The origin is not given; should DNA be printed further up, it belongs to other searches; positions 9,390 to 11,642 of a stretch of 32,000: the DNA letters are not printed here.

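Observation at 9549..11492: Orphan CydA-like protein with no CydB, no Q-loop, extra helices and a signal-like N-terminus, embedded among c-type cytochromes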

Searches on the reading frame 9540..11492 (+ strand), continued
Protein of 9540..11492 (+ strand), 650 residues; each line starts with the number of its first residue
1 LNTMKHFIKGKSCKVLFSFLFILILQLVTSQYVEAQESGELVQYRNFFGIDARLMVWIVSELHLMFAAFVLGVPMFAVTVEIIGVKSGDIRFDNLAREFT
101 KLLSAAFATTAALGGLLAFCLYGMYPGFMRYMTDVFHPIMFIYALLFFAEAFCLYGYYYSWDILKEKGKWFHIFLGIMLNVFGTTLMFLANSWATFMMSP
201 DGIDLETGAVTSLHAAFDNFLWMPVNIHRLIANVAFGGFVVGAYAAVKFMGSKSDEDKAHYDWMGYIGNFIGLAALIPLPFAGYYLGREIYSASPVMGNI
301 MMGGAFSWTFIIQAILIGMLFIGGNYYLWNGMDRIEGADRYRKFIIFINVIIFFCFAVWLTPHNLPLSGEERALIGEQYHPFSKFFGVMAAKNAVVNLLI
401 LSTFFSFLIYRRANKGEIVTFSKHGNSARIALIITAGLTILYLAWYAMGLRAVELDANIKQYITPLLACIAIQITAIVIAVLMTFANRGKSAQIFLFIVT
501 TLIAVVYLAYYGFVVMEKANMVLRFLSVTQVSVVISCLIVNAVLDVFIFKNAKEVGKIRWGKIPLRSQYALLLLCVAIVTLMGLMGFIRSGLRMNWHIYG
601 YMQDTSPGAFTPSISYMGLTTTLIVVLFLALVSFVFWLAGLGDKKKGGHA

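Call 31: find_encoding_contigs(protein=P0029, flank=10000, max_places=1)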
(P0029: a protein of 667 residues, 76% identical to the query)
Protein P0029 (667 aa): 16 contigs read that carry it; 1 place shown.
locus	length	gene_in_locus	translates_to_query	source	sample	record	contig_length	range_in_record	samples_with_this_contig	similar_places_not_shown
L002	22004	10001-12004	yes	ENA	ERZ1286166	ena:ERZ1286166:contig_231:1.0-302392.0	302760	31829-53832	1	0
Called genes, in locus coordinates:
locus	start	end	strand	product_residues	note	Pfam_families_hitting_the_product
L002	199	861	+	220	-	PF00034:Cytochrom_C, PF02433:FixO (faint), PF00034:Cytochrom_C, PF13442:Cytochrome_CBB3 (weak)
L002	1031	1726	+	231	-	PF13442:Cytochrome_CBB3 (weak), PF02433:FixO (faint), PF00034:Cytochrom_C, PF13442:Cytochrome_CBB3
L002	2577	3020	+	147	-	-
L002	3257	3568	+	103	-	PF13635:DUF4143 (weak)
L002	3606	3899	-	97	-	-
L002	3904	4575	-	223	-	PF13186:SPASM, PF08369:PCP_red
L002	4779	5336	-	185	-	PF04055:Radical_SAM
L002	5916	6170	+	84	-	-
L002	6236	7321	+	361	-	PF22113:Mtrc-MtrF_II-IV_dom (weak), PF14522:Cytochrome_C7 (faint), PF00034:Cytochrom_C (faint), PF13442:Cytochrome_CBB3 (faint)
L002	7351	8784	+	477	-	PF00034:Cytochrom_C (faint), PF13442:Cytochrome_CBB3 (faint)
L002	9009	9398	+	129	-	-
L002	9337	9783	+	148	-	PF14686:fn3_3, PF13715:CarbopepD_reg_2 (weak), PF13620:CarboxypepD_reg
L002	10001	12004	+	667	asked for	PF01654:Cyt_bd_oxida_I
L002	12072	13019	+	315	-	PF13442:Cytochrome_CBB3 (faint), PF00034:Cytochrom_C (faint)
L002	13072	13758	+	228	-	-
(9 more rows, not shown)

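Call 32: search_protein_representatives(protein=window:9549-11492:+)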
Query: 647 residues. Proteins with E-value up to 0.001 (for the whole library): 1100; up to 1e-10: 613; up to 1e-30: 183. The best 150 are listed.
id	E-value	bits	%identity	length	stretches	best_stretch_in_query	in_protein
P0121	1.4e-235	800.6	60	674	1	30-643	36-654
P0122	3.8e-207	706.6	59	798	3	161-453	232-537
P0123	5.8e-201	686.2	55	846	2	166-640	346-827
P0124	6.8e-201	686.0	57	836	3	153-442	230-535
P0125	5.3e-192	656.6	53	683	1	10-647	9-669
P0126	4.9e-178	610.4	49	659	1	22-643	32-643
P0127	1.9e-169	582.1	47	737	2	112-641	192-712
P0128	1.1e-167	576.2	52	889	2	38-441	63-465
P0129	2.2e-156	539.0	50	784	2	47-440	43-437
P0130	1.2e-145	503.5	45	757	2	207-640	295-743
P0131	1.3e-143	496.7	43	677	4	136-441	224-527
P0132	2.6e-143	495.8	60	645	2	165-420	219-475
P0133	6.1e-143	494.5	45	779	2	165-641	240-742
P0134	1.4e-141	490.0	46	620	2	39-422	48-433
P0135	2.3e-137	476.1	47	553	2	40-443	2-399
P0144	2.6e-96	340.5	37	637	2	46-439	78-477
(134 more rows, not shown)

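Call 39: find_related_loci(query=A3, collection=genome_contigs, flank=10000)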
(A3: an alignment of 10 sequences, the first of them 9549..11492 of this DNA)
Query A3 (647 aa) in genome_contigs; peptide patterns used: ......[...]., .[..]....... (x = any residue, [..] = any of these).
600 stretches matched a pattern (row limit reached: there are more); 595 encode a relative of the query (tblastn E <= 1e-3); the best 80 are kept; 80 distinct loci.
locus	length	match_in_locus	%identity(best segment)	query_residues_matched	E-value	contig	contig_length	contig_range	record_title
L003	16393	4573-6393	82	37-643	0e+0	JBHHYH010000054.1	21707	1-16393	MAG: Candidatus Scalinduaceae bacterium isolate Maj_2_bin.64 NODE_1139_length_21707_cov_30.767042, whole genome shotgun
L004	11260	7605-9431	77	37-643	0e+0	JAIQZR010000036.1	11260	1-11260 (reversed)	MAG: Candidatus Scalindua sp. isolate OFTM180 OFTM180_35, whole genome shotgun sequence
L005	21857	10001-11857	71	30-647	0e+0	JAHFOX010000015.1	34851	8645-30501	MAG: Planctomycetota bacterium isolate nzgw513 NODE_288_length_34852_cov_6.728398, whole genome shotgun sequence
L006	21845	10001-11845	71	33-645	0e+0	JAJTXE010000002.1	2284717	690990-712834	MAG: Candidatus Brocadia sp. isolate DTUAMX2 2-Genome30, whole genome shotgun sequence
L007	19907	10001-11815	71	40-642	0e+0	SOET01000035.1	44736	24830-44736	MAG: Candidatus Kuenenia hertensis isolate YC6 NODE_2307_length_44736_cov_272.694300, whole genome shotgun sequence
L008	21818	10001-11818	71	39-642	0e+0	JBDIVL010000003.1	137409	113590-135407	MAG: Candidatus Brocadiaceae bacterium isolate Bin_5 NODE_89_length_137409_cov_8.846848, whole genome shotgun sequence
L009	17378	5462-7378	69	23-645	0e+0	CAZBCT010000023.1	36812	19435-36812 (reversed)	MAG TPA_asm: uncultured Candidatus Brocadia sp. isolate SRP323723_co1_49 genome assembly, contig: NODE_920_length_36812_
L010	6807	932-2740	71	39-639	0e+0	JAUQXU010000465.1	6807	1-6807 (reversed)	MAG: Candidatus Brocadia sp. isolate BIN37 contig_306558, whole genome shotgun sequence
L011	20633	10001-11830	59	40-643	0e+0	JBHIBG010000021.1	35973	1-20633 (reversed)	MAG: Candidatus Methylomirabilia bacterium isolate K_2_bin.23 NODE_378_length_35973_cov_40.727490, whole genome shotgun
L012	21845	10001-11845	62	32-642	0e+0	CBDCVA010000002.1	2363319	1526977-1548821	MAG: Candidatus Latescibacterota bacterium isolate bb234c53-c0f8-4b28-8135-e2c33dbce641 genome assembly, contig: contig_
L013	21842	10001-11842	57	40-647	0e+0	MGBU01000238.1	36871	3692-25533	MAG: Candidatus Rokubacteria bacterium GWA2_73_35 gwa2_scaffold_6149, whole genome shotgun sequence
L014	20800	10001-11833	57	40-643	0e+0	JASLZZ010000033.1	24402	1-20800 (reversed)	MAG: Nitrospinota bacterium isolate ETNP2_MAG_82 c_000000281582, whole genome shotgun sequence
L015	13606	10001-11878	55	19-637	0e+0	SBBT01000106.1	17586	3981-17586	MAG: Candidatus Troglogloeales bacterium isolate Bin_6_1_1 Hy_contig7477, whole genome shotgun sequence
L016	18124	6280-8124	58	37-643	0e+0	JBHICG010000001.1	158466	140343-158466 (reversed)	MAG: Candidatus Scalinduaceae bacterium isolate FS_1_bin.16 NODE_1_length_158466_cov_14.936078, whole genome shotgun seq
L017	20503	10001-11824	55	41-643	0e+0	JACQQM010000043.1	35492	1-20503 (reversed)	MAG: Nitrospirae bacterium isolate NC_groundwater_1333_Ag_S-0.2um_61_61 S_p2_S4_coassembly_k141_1213390, whole genome sh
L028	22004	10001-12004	51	41-643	0e+0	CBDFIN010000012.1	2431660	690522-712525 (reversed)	MAG: Rhizobiaceae bacterium isolate 5e49fc70-f0cd-43b9-b3fc-8775b83d2aff genome assembly, contig: contig_12, whole genom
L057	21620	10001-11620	46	32-643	2e-163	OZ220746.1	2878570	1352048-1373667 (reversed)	MAG: Rhodothermales bacterium isolate 9cc831bd-bc70-4893-94b0-cd5ea3f684b8 genome assembly, chromosome: 1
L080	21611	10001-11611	44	41-642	8e-153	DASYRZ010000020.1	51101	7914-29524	MAG TPA_asm: Gemmatimonadales bacterium isolate SMAG_U4524 k141_1045555, whole genome shotgun sequence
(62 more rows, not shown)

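Call 44: find_homologous_proteins(query=P0126, max_evalue=1e-20)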
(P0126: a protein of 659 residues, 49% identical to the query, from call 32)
Query P0126 (659 aa): 7677 proteins with E <= 1e-20 among 8000 candidates; the best 120 are listed.
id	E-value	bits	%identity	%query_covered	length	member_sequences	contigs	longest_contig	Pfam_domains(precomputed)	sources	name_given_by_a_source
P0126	0.0e+0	1458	100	100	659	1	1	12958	PF01654.23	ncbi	-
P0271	9.0e-296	1001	70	93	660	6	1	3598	PF01654.23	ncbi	-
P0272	1.5e-237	808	60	90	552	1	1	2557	PF01654.23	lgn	-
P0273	1.7e-230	785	60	89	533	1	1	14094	PF01654.23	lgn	-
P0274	3.7e-230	784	60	90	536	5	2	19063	PF01654.23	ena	-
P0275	1.1e-228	779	72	70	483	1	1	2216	-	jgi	jgi:hypothetical protein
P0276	1.6e-226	772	54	94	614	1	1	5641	PF01654.23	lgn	-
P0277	2.2e-224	765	57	91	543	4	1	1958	PF01654.23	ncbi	-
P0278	2.8e-218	745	55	90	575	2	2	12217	PF01654.23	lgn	-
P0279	3.0e-212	725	52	97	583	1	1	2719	PF01654.23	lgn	-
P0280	7.8e-212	723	55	75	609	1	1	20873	PF01654.23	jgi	jgi:cytochrome bd-type quinol oxidase subunit 1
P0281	3.5e-211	721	55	76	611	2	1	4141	PF01654.23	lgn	-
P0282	3.5e-211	721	53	78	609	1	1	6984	PF01654.23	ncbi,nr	ncbi:MAG: cytochrome ubiquinol oxidase subunit I [Chloroflexi bacterium]|nr:cytochrome ubiquinol oxi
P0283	1.5e-210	719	47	80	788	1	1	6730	PF01654.23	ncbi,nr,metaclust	ncbi:MAG: hypothetical protein A3F92_16770 [Candidatus Rokubacteria bacterium RIFCSPLOWO2_12_FULL_71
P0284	5.6e-210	717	52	91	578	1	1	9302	PF01654.23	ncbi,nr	ncbi:cytochrome ubiquinol oxidase subunit I [candidate division TA06 bacterium]|nr:cytochrome ubiqui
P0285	2.0e-209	715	54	95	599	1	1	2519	PF01654.23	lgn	-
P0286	2.6e-209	715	55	72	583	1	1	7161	PF01654.23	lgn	-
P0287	2.7e-209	715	54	76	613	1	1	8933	PF01654.23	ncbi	ncbi:MAG: cytochrome ubiquinol oxidase subunit I [Anaerolineales bacterium]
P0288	3.0e-209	715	53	76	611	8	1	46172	PF01654.23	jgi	-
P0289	6.2e-209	714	53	94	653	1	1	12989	PF01654.23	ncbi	ncbi:MAG: cytochrome ubiquinol oxidase subunit I [Anaerolineae bacterium]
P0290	1.3e-208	713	54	93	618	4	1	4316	PF01654.23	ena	-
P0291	2.8e-208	712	53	96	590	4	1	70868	PF01654.23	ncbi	-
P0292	3.1e-208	712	53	93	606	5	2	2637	PF01654.23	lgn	-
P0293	6.8e-208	710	54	75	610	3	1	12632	PF01654.23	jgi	jgi:cytochrome bd-type quinol oxidase subunit 1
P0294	2.0e-207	709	54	74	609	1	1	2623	PF01654.23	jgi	jgi:cytochrome bd ubiquinol oxidase subunit I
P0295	2.6e-207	708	53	76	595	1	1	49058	PF01654.23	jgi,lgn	jgi:cytochrome bd-type quinol oxidase subunit 1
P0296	3.8e-207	708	53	90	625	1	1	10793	PF01654.23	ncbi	ncbi:MAG: cytochrome ubiquinol oxidase subunit I, partial [Anaerolineae bacterium]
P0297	6.0e-207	707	54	74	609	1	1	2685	PF01654.23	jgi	jgi:cytochrome d ubiquinol oxidase subunit I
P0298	8.5e-207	707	52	93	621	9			PF01654.23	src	-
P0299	1.0e-206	706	51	93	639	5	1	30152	PF01654.23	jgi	jgi:cytochrome bd-type quinol oxidase subunit 1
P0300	1.0e-206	706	54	76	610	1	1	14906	PF01654.23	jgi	jgi:cytochrome bd ubiquinol oxidase subunit I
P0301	1.1e-206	706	53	95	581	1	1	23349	PF01654.23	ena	-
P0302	1.1e-206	706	54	74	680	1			PF01654.23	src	-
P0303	2.6e-206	705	49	99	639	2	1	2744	PF01654.23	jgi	jgi:cytochrome d ubiquinol oxidase subunit I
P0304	3.2e-206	705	54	76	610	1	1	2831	PF01654.23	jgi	jgi:cytochrome d ubiquinol oxidase subunit I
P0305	4.3e-206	704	54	72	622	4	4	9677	PF01654.23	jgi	jgi:cytochrome d ubiquinol oxidase subunit I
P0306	5.1e-206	704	53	93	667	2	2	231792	PF01654.23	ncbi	-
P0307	6.4e-206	704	54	92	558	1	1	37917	PF01654.23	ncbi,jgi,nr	ncbi:MAG: cytochrome ubiquinol oxidase subunit I [Myxococcota bacterium]|jgi:cytochrome bd-type quin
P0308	1.0e-205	703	51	77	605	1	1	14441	PF01654.23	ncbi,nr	ncbi:MAG: cytochrome ubiquinol oxidase subunit I [Candidatus Tectomicrobia bacterium]|nr:cytochrome 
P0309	1.1e-205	703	53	92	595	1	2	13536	PF01654.23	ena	-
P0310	1.2e-205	703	53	94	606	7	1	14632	PF01654.23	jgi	-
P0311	1.4e-205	703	54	73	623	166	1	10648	PF01654.23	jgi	jgi:cytochrome bd ubiquinol oxidase subunit I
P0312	5.3e-205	701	52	74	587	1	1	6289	PF01654.23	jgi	-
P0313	7.0e-205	700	55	75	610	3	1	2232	PF01654.23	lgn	-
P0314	7.6e-205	700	56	72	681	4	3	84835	PF01654.23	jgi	jgi:cytochrome bd ubiquinol oxidase subunit I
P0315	8.7e-205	700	54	76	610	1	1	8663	PF01654.23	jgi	jgi:cytochrome bd ubiquinol oxidase subunit I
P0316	8.8e-205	700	54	76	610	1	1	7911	PF01654.23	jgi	jgi:cytochrome d ubiquinol oxidase subunit I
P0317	9.8e-205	700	50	80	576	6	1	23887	PF01654.23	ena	-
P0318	1.0e-204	700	53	93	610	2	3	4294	PF01654.23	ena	-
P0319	1.6e-204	699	54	74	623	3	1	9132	PF01654.23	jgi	jgi:cytochrome bd ubiquinol oxidase subunit I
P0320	2.6e-204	699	54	72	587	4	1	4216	PF01654.23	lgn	-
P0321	2.8e-204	698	54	75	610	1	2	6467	PF01654.23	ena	-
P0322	3.1e-204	698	49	97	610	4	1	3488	PF01654.23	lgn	-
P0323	4.9e-204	698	54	71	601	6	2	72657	PF01654.23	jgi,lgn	jgi:cytochrome bd-type quinol oxidase subunit 1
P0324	6.1e-204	697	51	91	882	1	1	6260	PF13442.12,PF00034.27,PF01654.23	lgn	-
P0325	8.8e-204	697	55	73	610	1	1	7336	PF01654.23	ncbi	-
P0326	1.3e-203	696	54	75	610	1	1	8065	PF01654.23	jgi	jgi:cytochrome bd ubiquinol oxidase subunit I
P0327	2.2e-203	695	54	72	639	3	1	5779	PF01654.23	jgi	-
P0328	3.0e-203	695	54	73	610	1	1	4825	PF01654.23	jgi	jgi:cytochrome bd ubiquinol oxidase subunit I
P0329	5.9e-203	694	53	95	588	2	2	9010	PF01654.23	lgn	-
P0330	1.1e-202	693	53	94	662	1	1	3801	PF01654.23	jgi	jgi:cytochrome bd-type quinol oxidase subunit 1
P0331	1.4e-202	693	53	95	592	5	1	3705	PF01654.23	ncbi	-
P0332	2.2e-202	692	53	91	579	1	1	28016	PF01654.23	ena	-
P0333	4.7e-201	688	65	56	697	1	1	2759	PF01654.23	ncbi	-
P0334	5.5e-201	688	52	92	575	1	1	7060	PF01654.23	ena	-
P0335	1.3e-200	686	52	77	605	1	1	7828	PF01654.23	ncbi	-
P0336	1.8e-200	686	65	56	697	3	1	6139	PF01654.23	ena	-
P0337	2.1e-200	686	52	99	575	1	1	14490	PF01654.23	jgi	jgi:cytochrome d ubiquinol oxidase subunit I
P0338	1.7e-199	683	50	92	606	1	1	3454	PF01654.23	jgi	jgi:cytochrome d ubiquinol oxidase subunit I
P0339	1.9e-199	683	52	97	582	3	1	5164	PF01654.23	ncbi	-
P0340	2.3e-199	682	49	94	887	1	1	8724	PF13442.12,PF00034.27,PF01654.23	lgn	-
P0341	8.2e-199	680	50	98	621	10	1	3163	PF01654.23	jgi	jgi:cytochrome bd ubiquinol oxidase subunit I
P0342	1.0e-198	680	52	93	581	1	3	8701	PF01654.23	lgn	-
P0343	1.3e-198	680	60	62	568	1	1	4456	PF01654.23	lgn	-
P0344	1.4e-198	680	52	92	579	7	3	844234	PF01654.23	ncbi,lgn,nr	ncbi:MAG TPA: cytochrome ubiquinol oxidase subunit I [Candidatus Brocadiia bacterium]|nr:cytochrome 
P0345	1.5e-198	680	53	73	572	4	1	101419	PF01654.23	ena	-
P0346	1.5e-198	679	52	96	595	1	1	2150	PF01654.23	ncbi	-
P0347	1.8e-198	679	53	93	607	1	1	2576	PF01654.23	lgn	-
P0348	4.1e-198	678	53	92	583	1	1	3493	PF01654.23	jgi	jgi:cytochrome bd-type quinol oxidase subunit 1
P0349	5.7e-198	678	51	96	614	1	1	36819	PF01654.23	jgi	jgi:cytochrome bd-type quinol oxidase subunit 1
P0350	6.0e-198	678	52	77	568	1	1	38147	PF01654.23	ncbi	-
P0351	6.1e-198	677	50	95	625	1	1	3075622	PF01654.23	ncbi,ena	-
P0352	6.7e-198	677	52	94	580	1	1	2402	PF01654.23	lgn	-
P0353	7.1e-198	677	51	93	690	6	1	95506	PF01654.23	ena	-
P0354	1.5e-197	676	51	94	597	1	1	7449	PF01654.23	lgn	-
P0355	1.6e-197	676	51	95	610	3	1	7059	PF01654.23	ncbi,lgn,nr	ncbi:MAG: cytochrome ubiquinol oxidase subunit I [Chloroflexi bacterium]|nr:cytochrome ubiquinol oxi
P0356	1.8e-197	676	50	96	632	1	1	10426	PF01654.23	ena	-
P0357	2.4e-197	676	51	94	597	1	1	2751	PF01654.23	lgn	-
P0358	4.0e-197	675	62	64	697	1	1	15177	PF01654.23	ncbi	-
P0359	4.4e-197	675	50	97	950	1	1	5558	PF00034.27,PF01654.23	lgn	-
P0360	5.9e-197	674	52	95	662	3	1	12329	PF01654.23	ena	-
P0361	6.4e-197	674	62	63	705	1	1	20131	PF01654.23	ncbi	ncbi:MAG: cytochrome ubiquinol oxidase subunit I [Acidobacteriota bacterium]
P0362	9.4e-197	674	52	94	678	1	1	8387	PF01654.23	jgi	jgi:cytochrome bd-type quinol oxidase subunit 1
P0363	1.1e-196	673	52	93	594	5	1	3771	PF01654.23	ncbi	ncbi:MAG: cytochrome ubiquinol oxidase subunit I [Candidatus Methylomirabilales bacterium]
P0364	1.1e-196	673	57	67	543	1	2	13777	PF01654.23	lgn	-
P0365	1.2e-196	673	57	67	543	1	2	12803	PF01654.23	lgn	-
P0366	1.4e-196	673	51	98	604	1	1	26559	PF01654.23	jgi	jgi:cytochrome d ubiquinol oxidase subunit I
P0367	1.4e-196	673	51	92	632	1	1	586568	PF01654.23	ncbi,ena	-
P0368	1.4e-196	673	50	92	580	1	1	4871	PF01654.23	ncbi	-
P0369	1.9e-196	673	50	96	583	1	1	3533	PF01654.23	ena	-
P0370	2.0e-196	672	50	99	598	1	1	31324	PF01654.23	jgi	jgi:cytochrome bd-type quinol oxidase subunit 1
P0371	2.1e-196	672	50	96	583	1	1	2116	PF01654.23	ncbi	-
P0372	2.1e-196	672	53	93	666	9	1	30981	PF01654.23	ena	-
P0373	2.9e-196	672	50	97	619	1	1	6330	PF01654.23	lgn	-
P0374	3.0e-196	672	48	83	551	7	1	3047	PF01654.23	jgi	jgi:cytochrome bd-type quinol oxidase subunit 1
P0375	3.3e-196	672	51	92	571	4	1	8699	PF01654.23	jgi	jgi:cytochrome bd-type quinol oxidase subunit 1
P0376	3.6e-196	672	50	97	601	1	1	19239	PF01654.23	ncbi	-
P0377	4.8e-196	671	50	92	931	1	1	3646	PF13442.12,PF00034.27,PF01654.23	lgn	-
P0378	5.1e-196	671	52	94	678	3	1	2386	PF01654.23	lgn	-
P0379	5.4e-196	671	51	77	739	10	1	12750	PF01654.23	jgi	jgi:cytochrome bd-type quinol oxidase subunit 1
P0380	6.2e-196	671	64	56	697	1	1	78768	PF01654.23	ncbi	ncbi:MAG: cytochrome ubiquinol oxidase subunit I [Terriglobia bacterium]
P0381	6.8e-196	671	64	56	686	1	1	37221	PF01654.23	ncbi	-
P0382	9.6e-196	670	50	97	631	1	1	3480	PF01654.23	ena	-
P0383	9.9e-196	670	52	93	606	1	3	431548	PF01654.23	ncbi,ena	-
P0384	9.9e-196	670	53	95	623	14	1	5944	PF01654.23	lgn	-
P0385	1.1e-195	670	50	95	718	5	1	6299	PF01654.23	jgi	jgi:cytochrome bd-type quinol oxidase subunit 1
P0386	1.2e-195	670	50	92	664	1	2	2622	PF01654.23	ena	-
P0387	1.4e-195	670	50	96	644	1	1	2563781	PF01654.23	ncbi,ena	-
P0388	1.4e-195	670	50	98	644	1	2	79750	PF01654.23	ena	-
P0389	1.5e-195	670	52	73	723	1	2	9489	PF01654.23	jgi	jgi:cytochrome bd-type quinol oxidase subunit 1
